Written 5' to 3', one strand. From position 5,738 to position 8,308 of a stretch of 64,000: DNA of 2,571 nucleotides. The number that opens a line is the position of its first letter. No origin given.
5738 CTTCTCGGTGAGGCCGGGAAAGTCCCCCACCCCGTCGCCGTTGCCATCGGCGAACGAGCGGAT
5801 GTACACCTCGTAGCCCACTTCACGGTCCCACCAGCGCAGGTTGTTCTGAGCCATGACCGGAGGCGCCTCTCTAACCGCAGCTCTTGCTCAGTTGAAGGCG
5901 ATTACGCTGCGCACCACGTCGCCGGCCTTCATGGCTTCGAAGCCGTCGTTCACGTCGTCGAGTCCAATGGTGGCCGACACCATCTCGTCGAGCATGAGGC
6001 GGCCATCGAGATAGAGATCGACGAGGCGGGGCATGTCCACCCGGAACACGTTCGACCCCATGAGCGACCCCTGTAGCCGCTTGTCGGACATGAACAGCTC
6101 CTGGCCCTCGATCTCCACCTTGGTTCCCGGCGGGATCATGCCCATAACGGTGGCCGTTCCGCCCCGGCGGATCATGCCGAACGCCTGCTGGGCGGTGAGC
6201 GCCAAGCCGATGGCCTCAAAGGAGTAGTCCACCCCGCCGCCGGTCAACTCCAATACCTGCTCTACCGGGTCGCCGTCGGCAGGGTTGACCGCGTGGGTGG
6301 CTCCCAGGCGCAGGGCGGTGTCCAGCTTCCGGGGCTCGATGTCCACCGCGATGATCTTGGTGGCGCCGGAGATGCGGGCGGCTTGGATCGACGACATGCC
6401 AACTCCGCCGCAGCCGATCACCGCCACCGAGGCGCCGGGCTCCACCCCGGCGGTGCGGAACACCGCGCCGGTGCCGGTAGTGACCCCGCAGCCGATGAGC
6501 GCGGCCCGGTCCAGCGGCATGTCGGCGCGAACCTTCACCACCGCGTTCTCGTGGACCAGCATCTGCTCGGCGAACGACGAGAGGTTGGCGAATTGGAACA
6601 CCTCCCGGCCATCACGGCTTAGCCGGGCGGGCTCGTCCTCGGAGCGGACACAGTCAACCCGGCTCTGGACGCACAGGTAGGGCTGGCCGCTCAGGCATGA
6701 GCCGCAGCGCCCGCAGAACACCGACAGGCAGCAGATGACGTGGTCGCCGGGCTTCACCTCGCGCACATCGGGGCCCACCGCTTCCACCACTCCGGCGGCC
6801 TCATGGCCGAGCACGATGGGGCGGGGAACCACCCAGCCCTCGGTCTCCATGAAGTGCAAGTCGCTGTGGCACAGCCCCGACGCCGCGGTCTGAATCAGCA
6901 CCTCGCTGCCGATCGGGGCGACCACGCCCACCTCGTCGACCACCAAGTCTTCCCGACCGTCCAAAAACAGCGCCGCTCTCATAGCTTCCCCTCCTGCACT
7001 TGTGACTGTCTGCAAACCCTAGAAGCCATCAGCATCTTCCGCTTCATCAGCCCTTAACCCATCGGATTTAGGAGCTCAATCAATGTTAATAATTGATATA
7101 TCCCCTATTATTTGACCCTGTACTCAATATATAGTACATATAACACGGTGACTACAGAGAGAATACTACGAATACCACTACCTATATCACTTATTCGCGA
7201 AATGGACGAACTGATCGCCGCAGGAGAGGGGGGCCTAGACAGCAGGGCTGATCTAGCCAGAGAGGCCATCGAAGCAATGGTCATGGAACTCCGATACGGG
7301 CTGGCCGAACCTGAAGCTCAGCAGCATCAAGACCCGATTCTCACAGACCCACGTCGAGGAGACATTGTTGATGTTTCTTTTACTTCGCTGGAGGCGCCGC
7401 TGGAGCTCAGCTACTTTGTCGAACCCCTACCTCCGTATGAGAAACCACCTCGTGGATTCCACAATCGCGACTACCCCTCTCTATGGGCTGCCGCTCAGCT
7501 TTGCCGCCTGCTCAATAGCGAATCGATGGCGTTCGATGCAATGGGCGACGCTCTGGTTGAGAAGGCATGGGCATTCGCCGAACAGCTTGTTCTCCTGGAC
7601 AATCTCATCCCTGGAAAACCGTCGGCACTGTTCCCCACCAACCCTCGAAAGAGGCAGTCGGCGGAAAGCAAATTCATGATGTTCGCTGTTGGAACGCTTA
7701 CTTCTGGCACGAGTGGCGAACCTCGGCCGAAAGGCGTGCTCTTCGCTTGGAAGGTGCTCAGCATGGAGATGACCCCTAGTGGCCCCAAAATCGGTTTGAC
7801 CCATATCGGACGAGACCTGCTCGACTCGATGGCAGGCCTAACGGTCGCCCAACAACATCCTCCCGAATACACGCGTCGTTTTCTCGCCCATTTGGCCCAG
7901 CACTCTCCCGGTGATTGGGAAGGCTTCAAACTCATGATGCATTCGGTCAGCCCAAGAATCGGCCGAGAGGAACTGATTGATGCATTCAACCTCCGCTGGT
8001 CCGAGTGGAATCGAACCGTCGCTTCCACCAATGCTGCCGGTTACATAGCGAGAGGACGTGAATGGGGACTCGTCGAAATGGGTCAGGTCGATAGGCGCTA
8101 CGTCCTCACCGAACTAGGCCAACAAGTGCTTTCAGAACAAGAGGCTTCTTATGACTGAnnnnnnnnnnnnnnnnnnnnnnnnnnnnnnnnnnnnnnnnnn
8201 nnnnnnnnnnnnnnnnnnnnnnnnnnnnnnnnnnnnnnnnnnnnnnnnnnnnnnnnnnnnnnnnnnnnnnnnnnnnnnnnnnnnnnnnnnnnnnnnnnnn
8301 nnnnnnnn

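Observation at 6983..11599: Lower-GC three-gene cassette (RHH/wHTH protein, 875-aa GHKL-type ATPase, 260-aa orphan) between adh and nrdJ: candidate uncharacterised conflict/defence system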

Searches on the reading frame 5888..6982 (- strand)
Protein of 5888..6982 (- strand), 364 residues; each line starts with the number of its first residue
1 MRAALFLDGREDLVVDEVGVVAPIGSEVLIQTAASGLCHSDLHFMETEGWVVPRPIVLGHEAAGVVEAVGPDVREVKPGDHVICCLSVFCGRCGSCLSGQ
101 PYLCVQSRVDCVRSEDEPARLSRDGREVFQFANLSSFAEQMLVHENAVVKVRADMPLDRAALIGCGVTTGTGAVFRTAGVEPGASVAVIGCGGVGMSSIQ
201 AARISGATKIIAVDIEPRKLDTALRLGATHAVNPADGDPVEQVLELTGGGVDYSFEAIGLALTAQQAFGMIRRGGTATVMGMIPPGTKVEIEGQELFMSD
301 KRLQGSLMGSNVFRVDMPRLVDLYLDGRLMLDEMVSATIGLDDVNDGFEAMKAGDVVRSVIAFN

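Call 72: find_related_loci(query=window:5888-6982:-, collection=metagenome_contigs, flank=10000)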
Query window:5888-6982:- (364 aa) in metagenome_contigs; peptide patterns used: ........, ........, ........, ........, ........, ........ (x = any residue, [..] = any of these).
600 stretches matched a pattern (row limit reached: there are more); 528 encode a relative of the query (tblastn E <= 1e-3); the best 80 are kept; 80 distinct loci.
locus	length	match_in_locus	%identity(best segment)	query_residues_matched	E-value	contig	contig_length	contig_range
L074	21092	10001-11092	93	1-364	0e+0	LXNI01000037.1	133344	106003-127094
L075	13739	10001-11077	64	1-363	9e-148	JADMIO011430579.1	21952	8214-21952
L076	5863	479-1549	61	1-361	4e-144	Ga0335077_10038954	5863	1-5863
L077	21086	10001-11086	62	1-364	5e-143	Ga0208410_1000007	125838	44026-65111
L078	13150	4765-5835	61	1-361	3e-142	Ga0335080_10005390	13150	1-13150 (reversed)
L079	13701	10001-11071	60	1-361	8e-141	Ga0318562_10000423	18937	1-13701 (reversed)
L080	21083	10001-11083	63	1-364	6e-141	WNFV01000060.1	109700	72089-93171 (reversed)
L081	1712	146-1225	61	1-364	2e-152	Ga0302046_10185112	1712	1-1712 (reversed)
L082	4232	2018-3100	61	1-364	2e-143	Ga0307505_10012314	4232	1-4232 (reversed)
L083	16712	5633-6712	62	1-364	8e-140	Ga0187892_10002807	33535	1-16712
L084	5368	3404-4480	60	1-364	4e-140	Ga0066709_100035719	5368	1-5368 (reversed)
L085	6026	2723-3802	61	1-364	3e-139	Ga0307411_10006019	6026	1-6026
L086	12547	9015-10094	60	1-361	2e-138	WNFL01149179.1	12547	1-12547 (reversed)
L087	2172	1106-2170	60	1-359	2e-147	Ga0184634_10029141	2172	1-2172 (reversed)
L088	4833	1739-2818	58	1-364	1e-139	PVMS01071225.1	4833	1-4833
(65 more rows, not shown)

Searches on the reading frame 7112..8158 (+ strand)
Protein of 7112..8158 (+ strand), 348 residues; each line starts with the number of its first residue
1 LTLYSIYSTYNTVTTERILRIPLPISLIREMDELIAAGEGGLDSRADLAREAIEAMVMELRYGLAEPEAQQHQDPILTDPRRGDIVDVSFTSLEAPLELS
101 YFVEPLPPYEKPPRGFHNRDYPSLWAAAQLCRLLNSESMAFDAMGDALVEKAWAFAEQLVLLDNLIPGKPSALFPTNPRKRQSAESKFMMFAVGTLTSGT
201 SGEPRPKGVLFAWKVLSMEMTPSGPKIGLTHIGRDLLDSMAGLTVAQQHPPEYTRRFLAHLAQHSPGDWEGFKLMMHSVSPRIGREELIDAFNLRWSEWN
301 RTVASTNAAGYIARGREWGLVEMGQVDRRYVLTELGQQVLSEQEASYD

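Call 3: search_protein_families(library=pfam, proteins=[window:7112-8158:+], max_evalue=1)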
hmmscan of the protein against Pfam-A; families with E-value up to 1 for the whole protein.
window:7112-8158:+ (348 aa): 0 families

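Call 4: search_protein_families(library=padloc, proteins=[window:7112-8158:+], max_evalue=1)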
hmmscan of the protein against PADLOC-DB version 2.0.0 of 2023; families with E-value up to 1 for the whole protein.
window:7112-8158:+ (348 aa): 0 families

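Call 5: search_protein_families(library=ncbifam, proteins=[window:7112-8158:+], max_evalue=1)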
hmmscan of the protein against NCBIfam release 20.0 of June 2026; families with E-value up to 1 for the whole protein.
window:7112-8158:+ (348 aa): 0 families

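Call 59: search_solved_structures(query=A6, max_evalue=10, show_alignments=3)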
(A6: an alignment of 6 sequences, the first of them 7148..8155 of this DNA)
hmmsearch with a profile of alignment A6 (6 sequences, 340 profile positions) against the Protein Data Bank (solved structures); distinct sequences matched with E-value up to 10: 7.
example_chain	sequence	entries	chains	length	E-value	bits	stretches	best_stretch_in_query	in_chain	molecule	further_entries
3pht_A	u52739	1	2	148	0.82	11.7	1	8-59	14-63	Putative nickel-responsive regulator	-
2wvb_A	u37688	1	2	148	0.86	11.6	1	8-58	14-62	PUTATIVE NICKEL-RESPONSIVE REGULATOR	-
2wvd_A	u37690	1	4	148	0.89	11.6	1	8-58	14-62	PUTATIVE NICKEL-RESPONSIVE REGULATOR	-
2ca9_A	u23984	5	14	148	0.91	11.6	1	8-58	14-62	PUTATIVE NICKEL-RESPONSIVE REGULATOR | nickel-responsive regulator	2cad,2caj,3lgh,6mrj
2wve_A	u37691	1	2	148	0.93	11.5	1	8-58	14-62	PUTATIVE NICKEL-RESPONSIVE REGULATOR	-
2wvc_A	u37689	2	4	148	1.1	11.3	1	8-57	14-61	PUTATIVE NICKEL-RESPONSIVE REGULATOR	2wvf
5hx7_A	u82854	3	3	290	1.3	11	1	136-185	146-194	Manganese-binding lipoprotein MntA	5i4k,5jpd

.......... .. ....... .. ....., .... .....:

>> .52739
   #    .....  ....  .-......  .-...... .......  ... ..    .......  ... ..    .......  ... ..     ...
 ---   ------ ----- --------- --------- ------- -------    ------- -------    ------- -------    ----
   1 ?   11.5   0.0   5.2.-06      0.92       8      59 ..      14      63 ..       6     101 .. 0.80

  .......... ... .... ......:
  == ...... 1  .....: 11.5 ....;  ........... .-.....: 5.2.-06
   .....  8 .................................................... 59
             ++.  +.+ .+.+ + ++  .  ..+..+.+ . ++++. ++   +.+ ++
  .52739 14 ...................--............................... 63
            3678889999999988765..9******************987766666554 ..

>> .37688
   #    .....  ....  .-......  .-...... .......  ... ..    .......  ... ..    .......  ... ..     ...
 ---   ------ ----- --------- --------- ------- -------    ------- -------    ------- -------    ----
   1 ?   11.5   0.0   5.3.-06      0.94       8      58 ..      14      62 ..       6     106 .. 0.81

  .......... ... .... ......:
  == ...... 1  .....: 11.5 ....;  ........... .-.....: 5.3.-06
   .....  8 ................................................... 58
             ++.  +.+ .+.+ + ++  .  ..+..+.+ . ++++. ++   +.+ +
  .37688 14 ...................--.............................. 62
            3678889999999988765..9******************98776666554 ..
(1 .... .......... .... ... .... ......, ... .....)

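Call 60: search_protein_families(library=pfam, alignment_id=A6, max_evalue=10)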
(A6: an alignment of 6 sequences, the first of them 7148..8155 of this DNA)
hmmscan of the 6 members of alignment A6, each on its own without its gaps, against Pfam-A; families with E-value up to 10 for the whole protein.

A. member 1, window:7148-8155:+ (336 aa): 0 families

B. families by the number of members that match (of 6 scanned): 1 family
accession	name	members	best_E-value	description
PF25213.1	HVO_A0261_N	1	0.21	HVO_A0261 N-terminal domain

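Call 94: search_protein_representatives(protein=window:7148-8155:+)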
Query: 336 residues. Proteins with E-value up to 0.001 (for the whole library): 284; up to 1e-10: 221; up to 1e-30: 131. The best 150 are listed.
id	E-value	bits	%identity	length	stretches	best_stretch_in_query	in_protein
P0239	3.5e-96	338.6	53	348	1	4-330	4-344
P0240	7.6e-83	294.8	48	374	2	71-332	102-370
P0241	2.7e-79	283.1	60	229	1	123-333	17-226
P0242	5.3e-77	275.6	47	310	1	30-331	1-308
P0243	1.6e-72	260.9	44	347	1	1-330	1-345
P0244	5.1e-70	252.7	43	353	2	66-331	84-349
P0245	2.8e-67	243.6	39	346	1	3-331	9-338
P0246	1.1e-66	241.8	42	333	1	3-327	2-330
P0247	1.3e-64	234.9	40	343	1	4-331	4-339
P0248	7.2e-64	232.4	45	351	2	95-326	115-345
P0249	6.2e-62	226.1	40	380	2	76-329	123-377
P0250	7.1e-61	222.6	45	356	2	77-332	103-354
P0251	1.5e-60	221.6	42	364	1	4-328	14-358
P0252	3.0e-60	220.5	40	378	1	3-332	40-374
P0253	3.3e-60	220.4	42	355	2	99-330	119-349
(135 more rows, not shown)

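Call 96: search_solved_structures(query=A7, max_evalue=10, show_alignments=3)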
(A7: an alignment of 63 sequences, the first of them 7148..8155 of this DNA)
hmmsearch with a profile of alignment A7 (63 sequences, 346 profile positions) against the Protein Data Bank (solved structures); distinct sequences matched with E-value up to 10: 10.
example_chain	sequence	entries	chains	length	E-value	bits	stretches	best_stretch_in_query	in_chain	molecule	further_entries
2wvd_A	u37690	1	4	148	4.8e-05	26.1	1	11-94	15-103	PUTATIVE NICKEL-RESPONSIVE REGULATOR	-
2wvb_A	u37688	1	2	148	8.3e-05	25.3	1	11-86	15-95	PUTATIVE NICKEL-RESPONSIVE REGULATOR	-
2ca9_A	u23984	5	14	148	0.00011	24.9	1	11-69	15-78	PUTATIVE NICKEL-RESPONSIVE REGULATOR | nickel-responsive regulator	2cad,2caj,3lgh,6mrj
3pht_A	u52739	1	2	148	0.00011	24.8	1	11-66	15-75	Putative nickel-responsive regulator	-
2wve_A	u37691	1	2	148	0.00019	24.1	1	11-64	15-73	PUTATIVE NICKEL-RESPONSIVE REGULATOR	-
2wvc_A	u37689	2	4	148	0.0002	24.1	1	11-64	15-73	PUTATIVE NICKEL-RESPONSIVE REGULATOR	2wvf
4me7_E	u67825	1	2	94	0.0063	19.1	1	8-63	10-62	Antitoxin EndoAI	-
2bj1_A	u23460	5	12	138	0.082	15.4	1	11-60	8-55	NICKEL RESPONSIVE REGULATOR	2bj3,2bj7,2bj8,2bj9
4p78_A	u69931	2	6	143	0.094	15.2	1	7-55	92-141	HicB3 antitoxin | Antitoxin HicB3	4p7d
1q5v_A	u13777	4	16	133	0.28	13.7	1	9-64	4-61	Nickel responsive regulator | Nickel-responsive regulator | Nickel-responsive regulatory protein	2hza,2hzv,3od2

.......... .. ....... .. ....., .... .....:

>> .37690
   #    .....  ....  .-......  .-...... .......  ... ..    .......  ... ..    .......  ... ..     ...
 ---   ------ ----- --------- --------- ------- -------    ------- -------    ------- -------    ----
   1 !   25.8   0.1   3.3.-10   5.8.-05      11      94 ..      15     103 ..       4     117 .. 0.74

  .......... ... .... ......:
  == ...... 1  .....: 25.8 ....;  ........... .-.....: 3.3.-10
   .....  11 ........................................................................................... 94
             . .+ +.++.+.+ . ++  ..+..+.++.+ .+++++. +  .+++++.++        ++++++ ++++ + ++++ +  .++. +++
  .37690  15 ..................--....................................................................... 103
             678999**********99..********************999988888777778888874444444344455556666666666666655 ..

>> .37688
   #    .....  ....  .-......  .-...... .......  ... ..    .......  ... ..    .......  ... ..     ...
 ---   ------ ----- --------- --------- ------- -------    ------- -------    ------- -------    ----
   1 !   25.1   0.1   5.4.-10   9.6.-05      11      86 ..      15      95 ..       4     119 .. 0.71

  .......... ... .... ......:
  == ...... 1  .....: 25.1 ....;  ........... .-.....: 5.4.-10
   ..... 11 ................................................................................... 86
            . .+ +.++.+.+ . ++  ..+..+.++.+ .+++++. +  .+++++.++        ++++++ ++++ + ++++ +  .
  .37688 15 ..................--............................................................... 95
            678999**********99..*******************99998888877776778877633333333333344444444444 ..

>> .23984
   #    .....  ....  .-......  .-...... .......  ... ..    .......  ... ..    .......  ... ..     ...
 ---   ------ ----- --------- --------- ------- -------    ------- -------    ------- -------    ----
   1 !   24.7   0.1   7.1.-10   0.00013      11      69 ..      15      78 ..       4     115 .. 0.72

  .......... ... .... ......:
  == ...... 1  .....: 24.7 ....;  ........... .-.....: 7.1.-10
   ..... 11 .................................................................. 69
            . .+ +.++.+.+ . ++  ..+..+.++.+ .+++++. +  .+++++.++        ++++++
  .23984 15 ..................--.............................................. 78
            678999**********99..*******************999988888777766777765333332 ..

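Call 97: search_protein_families(library=pfam, alignment_id=A7, max_evalue=1)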
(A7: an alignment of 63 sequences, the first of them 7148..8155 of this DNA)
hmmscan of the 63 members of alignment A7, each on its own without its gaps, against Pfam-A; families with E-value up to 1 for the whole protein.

A. member 1, window:7148-8155:+ (336 aa): 0 families

B. families by the number of members that match (of 63 scanned): 21 families
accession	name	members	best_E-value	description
PF01402.27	RHH_1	8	0.014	Ribbon-helix-helix protein, copG family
PF25213.1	HVO_A0261_N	5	0.003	HVO_A0261 N-terminal domain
PF24409.1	wHTH-PRTase_assc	4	0.076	wHTH-PRTase associated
PF14947.12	HTH_45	3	0.11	Winged helix-turn-helix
PF17723.7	RHH_8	2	0.0076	Ribbon-Helix-Helix transcriptional regulator family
PF22738.1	NNH7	1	0.0058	NACHT N-terminal Helical domain 7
PF16762.11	RHH_6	1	0.014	Ribbon-helix-helix domain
PF23851.1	DUF7214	1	0.015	Domain of unknown function (DUF7214)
PF06602.19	Myotub-related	1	0.023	Myotubularin-like phosphatase domain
PF11302.14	DUF3104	1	0.045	Protein of unknown function (DUF3104)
PF21627.2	BTH_I2711-like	1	0.061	Uncharacterized protein BTH_I2711-like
PF21247.3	Fic-like_C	1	0.073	Filamentation induced by cAMP protein Fic-like, C-terminal domain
PF04250.19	DUF429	1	0.079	Protein of unknown function (DUF429)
PF19731.4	DUF6222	1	0.09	Family of unknown function (DUF6222)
PF15919.11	HicB_lk_antitox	1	0.11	HicB_like antitoxin of bacterial toxin-antitoxin system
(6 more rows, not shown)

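Call 106: search_protein_families(library=phrogs, proteins=[window:7148-8155:+], max_evalue=0.01)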
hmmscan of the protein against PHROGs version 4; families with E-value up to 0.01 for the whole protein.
window:7148-8155:+ (336 aa): 0 families
